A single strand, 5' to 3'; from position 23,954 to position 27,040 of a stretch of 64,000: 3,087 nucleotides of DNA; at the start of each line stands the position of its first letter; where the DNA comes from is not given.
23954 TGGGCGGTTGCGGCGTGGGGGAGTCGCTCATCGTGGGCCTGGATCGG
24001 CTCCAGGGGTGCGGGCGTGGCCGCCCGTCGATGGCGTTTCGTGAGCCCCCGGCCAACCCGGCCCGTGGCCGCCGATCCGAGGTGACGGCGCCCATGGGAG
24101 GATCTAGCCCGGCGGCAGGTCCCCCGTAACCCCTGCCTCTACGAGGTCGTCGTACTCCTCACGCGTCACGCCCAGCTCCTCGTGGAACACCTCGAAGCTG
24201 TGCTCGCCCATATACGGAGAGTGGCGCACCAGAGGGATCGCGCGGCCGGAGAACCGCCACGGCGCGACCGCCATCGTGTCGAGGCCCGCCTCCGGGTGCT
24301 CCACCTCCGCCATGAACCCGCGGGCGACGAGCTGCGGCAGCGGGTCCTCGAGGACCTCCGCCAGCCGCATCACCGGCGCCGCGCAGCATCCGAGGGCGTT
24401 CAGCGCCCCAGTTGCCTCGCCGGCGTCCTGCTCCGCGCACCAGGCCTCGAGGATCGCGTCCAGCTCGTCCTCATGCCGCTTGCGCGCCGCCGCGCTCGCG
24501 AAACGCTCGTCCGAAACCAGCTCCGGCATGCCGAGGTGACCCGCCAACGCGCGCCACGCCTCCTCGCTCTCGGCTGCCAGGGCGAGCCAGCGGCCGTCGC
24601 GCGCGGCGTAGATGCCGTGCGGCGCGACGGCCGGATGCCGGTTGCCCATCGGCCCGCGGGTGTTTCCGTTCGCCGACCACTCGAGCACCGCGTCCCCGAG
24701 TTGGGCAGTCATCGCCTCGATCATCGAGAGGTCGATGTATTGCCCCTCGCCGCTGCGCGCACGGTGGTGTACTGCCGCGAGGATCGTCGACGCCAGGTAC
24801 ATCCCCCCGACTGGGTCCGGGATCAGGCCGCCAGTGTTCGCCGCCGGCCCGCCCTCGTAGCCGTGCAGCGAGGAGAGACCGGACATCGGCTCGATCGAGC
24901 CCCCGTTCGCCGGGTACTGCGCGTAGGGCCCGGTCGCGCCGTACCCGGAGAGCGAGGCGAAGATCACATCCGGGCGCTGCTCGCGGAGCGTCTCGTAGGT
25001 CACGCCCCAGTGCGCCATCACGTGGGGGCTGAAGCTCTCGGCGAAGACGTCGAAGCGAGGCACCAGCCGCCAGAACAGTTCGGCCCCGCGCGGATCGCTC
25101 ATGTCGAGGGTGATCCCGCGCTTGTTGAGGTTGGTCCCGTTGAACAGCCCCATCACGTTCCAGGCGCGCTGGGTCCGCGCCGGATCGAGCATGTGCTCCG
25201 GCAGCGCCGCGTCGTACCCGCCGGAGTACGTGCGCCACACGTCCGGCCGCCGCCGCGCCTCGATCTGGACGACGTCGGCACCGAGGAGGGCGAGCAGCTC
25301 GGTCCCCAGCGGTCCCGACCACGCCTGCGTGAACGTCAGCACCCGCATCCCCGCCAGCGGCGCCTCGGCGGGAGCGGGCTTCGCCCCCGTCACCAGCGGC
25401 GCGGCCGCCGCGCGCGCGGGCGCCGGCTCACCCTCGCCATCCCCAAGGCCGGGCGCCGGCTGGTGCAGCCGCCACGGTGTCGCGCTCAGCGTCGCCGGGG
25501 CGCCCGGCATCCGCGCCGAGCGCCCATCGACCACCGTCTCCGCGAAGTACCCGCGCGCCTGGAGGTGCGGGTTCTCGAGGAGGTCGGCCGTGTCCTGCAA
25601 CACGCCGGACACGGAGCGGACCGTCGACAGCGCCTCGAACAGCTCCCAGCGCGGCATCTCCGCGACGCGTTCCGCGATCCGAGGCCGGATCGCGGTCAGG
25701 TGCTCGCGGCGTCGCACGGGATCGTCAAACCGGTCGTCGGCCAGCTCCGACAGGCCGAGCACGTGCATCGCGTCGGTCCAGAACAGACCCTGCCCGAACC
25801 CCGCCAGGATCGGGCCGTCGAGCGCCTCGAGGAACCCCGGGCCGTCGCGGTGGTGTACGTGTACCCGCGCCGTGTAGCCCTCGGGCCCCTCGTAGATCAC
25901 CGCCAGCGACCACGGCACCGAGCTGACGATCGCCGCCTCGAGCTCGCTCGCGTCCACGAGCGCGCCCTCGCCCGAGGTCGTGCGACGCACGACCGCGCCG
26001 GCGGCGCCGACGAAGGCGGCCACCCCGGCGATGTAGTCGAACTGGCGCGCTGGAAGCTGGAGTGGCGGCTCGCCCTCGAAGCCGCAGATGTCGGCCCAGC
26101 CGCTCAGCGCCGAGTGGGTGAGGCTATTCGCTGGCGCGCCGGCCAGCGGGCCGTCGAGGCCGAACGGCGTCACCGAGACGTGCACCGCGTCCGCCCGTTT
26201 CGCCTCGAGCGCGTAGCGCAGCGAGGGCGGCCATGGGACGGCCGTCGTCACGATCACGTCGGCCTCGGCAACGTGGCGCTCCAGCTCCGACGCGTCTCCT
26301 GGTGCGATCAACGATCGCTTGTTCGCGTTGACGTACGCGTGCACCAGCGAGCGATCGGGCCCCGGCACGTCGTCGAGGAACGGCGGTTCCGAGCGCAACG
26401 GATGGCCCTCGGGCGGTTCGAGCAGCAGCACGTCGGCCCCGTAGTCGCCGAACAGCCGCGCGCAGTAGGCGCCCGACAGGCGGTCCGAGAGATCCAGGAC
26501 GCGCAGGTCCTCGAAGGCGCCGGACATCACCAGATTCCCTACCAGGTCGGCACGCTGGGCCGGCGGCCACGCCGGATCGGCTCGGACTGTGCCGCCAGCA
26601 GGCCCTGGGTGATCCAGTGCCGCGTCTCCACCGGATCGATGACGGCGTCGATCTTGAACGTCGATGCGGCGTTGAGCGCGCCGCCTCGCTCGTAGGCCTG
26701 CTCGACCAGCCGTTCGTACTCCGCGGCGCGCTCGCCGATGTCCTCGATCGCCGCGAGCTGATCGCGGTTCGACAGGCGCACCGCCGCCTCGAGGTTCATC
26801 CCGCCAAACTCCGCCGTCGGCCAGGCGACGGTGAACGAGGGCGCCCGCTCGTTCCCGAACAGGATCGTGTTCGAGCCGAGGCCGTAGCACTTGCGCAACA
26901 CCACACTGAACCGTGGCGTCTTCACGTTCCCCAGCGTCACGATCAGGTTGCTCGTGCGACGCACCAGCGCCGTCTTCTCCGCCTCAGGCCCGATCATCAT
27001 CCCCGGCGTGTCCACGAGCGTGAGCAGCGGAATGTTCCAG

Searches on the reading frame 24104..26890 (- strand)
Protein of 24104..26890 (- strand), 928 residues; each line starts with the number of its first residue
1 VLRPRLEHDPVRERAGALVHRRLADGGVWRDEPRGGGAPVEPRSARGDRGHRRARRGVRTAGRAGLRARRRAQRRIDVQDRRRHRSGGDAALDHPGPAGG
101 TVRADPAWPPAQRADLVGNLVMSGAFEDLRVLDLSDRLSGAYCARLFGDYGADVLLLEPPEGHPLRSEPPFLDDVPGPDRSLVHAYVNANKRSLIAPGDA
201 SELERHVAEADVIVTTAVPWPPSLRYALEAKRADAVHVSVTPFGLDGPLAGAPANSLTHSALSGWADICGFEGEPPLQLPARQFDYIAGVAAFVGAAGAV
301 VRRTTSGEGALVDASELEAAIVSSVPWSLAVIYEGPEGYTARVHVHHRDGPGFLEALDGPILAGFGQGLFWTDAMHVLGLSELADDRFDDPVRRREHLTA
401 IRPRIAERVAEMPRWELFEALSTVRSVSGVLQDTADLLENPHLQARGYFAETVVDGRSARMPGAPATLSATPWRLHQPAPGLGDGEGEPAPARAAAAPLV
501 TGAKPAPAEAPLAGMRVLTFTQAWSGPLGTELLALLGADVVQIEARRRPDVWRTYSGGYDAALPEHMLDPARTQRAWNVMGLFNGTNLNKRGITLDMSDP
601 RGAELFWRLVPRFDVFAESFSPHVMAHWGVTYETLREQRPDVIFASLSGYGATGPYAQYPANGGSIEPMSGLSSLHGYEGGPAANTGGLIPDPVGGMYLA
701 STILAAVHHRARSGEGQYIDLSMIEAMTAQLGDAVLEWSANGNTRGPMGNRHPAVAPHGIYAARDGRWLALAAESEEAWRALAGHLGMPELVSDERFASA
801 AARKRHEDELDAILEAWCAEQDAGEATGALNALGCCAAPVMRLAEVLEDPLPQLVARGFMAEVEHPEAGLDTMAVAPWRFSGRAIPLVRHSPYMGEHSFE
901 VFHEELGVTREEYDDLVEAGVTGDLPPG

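Call 17: search_protein_families(library=pfam, proteins=[window:24104-26890:-], max_evalue=0.00001)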
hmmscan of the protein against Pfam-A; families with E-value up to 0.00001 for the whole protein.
window:24104-26890:- (928 aa): 1 family
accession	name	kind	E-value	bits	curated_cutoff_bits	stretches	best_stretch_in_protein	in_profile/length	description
PF02515.22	CoA_transf_3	-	1.4e-150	501.9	23.3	2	512-898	1-366/366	CoA-transferase family III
